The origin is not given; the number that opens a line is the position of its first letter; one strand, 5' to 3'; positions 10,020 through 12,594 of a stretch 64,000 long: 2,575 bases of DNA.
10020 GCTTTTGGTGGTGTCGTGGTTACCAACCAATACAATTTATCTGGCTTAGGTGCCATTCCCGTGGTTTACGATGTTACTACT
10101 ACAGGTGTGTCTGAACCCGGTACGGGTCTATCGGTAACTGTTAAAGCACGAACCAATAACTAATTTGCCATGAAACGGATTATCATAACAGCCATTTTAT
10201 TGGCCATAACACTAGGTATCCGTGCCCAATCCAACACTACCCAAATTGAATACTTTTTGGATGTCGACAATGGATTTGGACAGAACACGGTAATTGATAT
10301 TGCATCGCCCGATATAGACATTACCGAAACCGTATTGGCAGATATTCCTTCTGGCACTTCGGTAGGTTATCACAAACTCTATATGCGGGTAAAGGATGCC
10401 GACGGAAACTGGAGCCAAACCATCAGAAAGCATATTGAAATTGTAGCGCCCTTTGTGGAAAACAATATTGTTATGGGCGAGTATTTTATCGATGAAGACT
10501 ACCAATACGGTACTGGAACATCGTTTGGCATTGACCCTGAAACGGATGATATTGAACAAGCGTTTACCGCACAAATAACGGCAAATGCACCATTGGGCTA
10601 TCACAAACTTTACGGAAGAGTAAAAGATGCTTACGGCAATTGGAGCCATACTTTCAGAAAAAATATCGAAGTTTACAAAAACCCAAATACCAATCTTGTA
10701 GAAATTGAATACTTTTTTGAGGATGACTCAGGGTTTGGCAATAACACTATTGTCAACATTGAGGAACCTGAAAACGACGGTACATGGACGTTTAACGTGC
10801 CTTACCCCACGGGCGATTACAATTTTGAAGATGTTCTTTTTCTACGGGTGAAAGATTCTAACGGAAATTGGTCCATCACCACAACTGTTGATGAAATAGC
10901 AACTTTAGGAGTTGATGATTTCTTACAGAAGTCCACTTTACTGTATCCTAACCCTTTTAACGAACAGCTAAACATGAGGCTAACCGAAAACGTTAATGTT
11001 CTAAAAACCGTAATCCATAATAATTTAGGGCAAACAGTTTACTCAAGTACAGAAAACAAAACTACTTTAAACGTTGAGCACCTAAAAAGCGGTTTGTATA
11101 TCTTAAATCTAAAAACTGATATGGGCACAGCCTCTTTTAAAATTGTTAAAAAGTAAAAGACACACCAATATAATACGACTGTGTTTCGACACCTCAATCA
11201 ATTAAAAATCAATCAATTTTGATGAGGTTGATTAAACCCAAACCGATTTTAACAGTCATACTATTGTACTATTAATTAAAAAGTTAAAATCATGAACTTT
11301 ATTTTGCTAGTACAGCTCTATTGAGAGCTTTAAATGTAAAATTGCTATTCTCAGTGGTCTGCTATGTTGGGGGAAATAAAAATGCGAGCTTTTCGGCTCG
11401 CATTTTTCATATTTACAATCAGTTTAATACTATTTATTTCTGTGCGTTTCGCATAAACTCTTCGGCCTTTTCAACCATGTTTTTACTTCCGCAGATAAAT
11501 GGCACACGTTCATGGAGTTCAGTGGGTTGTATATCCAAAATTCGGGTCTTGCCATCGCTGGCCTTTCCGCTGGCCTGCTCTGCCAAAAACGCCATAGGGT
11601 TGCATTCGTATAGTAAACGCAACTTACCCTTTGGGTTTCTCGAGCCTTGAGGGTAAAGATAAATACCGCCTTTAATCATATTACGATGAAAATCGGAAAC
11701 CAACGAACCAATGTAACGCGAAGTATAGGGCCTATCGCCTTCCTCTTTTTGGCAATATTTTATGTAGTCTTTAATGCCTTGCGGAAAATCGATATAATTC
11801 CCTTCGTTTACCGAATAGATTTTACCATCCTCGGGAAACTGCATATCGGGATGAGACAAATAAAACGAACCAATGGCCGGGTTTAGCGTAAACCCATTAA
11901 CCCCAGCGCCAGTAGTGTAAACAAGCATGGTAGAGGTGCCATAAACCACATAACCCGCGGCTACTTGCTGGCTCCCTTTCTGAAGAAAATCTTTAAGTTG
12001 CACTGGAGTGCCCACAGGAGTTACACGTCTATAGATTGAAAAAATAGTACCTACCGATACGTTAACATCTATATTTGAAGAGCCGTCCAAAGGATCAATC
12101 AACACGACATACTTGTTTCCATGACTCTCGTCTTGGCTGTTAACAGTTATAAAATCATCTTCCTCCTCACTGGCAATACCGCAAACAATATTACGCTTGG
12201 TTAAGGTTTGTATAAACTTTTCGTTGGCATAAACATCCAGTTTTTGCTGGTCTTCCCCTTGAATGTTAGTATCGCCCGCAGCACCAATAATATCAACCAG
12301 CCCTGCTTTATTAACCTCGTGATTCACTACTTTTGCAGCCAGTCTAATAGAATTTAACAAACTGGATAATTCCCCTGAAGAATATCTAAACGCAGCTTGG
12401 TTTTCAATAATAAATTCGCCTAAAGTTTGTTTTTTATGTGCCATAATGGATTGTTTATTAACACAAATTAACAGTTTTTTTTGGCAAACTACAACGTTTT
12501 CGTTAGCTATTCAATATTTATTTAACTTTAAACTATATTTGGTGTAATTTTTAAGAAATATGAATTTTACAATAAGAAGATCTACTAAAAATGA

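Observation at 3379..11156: Self-contained accessory locus: TPR-sensor/LytTR system divergent from four uncharacterised exported proteins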

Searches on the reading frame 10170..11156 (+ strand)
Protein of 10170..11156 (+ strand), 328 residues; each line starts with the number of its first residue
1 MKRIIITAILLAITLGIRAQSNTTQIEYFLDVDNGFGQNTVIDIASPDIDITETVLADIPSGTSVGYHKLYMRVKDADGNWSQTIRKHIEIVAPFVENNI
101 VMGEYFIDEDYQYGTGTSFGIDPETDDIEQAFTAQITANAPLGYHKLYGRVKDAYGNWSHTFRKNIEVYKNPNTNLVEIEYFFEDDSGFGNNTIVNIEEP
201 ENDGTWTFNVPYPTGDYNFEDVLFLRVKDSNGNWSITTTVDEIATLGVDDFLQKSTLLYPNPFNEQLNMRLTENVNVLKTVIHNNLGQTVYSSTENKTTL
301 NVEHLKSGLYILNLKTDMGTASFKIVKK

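Call 3: search_protein_families(library=pfam, proteins=[window:10170-11156:+], max_evalue=0.01)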
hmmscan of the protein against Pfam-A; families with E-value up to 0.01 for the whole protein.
window:10170-11156:+ (328 aa): 3 families
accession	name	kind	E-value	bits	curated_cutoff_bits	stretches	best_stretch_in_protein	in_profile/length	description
PF18962.6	Por_Secre_tail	-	1.8e-11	44.6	27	1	258-325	1-73/75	Secretion system C-terminal sorting domain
PF21226.3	MalQ_N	-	0.00095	19.9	24.1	0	132-153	59-80/91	MalQ N-terminal beta sandwich domain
PF07495.19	Y_Y_Y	-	0.0011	19.2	26.6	0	66-90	38-61/65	Y_Y_Y domain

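Call 4: search_protein_families(library=ncbifam, proteins=[window:10170-11156:+], max_evalue=0.01)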
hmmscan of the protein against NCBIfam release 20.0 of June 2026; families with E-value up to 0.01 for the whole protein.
window:10170-11156:+ (328 aa): 4 families
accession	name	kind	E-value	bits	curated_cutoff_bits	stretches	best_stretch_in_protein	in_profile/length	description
TIGR04183.1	Por_Secre_tail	domain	1.7e-12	47.2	23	1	258-328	1-72/72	T9SS type A sorting domain-containing protein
NF038113.1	T9SSA_dep_M36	equivalog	4.1e-09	35.2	885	1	229-327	766-868/869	T9SS-dependent M36 family metallopeptidase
NF050177.1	TapA_OM_Porphy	equivalog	4.9e-05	22.2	500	1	125-320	346-536/544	TapA/TapC family T9SS-dependent outer membrane protein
NF052644.1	T9SS_DNase_Rie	equivalog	0.00043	19.7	260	1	240-328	167-251/251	T9SS-dependent surface endonuclease, AS87_RS02955 family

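Call 9: search_solved_structures(query=window:10170-11156:+, max_evalue=10)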
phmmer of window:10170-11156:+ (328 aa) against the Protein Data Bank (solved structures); distinct sequences matched with E-value up to 10: 2.
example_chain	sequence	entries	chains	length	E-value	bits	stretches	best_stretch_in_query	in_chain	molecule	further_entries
8glk_D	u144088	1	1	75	0.011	18.1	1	257-326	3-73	Endonuclease I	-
9jwb_A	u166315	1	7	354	0.11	14.8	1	50-145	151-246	Major capsid protein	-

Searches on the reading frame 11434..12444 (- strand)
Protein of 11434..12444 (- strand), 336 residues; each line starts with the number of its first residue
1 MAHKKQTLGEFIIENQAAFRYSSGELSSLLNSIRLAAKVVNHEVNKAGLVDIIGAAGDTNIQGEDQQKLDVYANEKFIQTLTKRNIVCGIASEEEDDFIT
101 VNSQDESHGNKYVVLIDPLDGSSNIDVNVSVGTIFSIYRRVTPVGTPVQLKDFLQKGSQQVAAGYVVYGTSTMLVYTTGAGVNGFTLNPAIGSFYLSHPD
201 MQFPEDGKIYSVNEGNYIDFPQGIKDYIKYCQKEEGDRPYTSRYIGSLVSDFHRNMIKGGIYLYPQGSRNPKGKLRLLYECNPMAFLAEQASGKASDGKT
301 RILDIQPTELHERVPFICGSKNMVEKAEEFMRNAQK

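Call 3: search_protein_families(library=pfam, proteins=[window:11434-12444:-], max_evalue=0.01)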
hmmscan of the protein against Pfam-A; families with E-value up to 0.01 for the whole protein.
window:11434-12444:- (336 aa): 2 families
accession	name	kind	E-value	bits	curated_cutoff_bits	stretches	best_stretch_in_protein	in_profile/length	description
PF00316.25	FBPase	-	1.3e-76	256.9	34.8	1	7-199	2-191/191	Fructose-1-6-bisphosphatase, N-terminal domain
PF18913.5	FBPase_C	-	1.2e-48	164.5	27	1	204-331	2-126/127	Fructose-1-6-bisphosphatase, C-terminal domain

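Call 4: search_protein_families(library=ncbifam, proteins=[window:11434-12444:-], max_evalue=0.01)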
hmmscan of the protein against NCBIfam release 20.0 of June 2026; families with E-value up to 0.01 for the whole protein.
window:11434-12444:- (336 aa): 11 families
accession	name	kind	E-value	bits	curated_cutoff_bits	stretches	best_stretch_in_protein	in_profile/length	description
NF006778.0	PRK09293.1-1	equivalog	3.4e-170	565.1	368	1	4-335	3-333/335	class 1 fructose-bisphosphatase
NF006779.0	PRK09293.1-3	equivalog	8.9e-108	360.2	349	1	4-333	2-332/334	class 1 fructose-bisphosphatase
NF006780.0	PRK09293.1-4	equivalog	7.9e-79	265.1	358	1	14-333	12-324/343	class 1 fructose-bisphosphatase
NF006783.0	PRK09293.2-4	equivalog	1.1e-66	225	521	1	25-334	26-313/315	class 1 fructose-bisphosphatase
NF006786.0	PRK09293.3-3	subfamily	4.3e-52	177.1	428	1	46-330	23-284/286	class 1 fructose-bisphosphatase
NF006785.0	PRK09293.3-2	equivalog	8.4e-46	156.4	477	1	47-329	32-288/291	class 1 fructose-bisphosphatase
NF006784.0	PRK09293.2-5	equivalog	8.5e-45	153.2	395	1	28-331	3-276/279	class 1 fructose-bisphosphatase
NF006782.0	PRK09293.2-3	equivalog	1.5e-40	139.1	457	1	31-330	6-277/280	class 1 fructose-bisphosphatase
NF006781.0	PRK09293.2-1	equivalog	2.5e-19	69.6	576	1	45-320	36-276/290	class 1 fructose-bisphosphatase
NF009321.0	PRK12676.1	equivalog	8.2e-07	28.3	264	1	41-129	19-100/264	bifunctional fructose-bisphosphatase/inositol-phosphate phosphatase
NF010678.0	PRK14076.1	equivalog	0.0042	16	493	1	62-125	38-95/570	bifunctional NADP phosphatase/NAD kinase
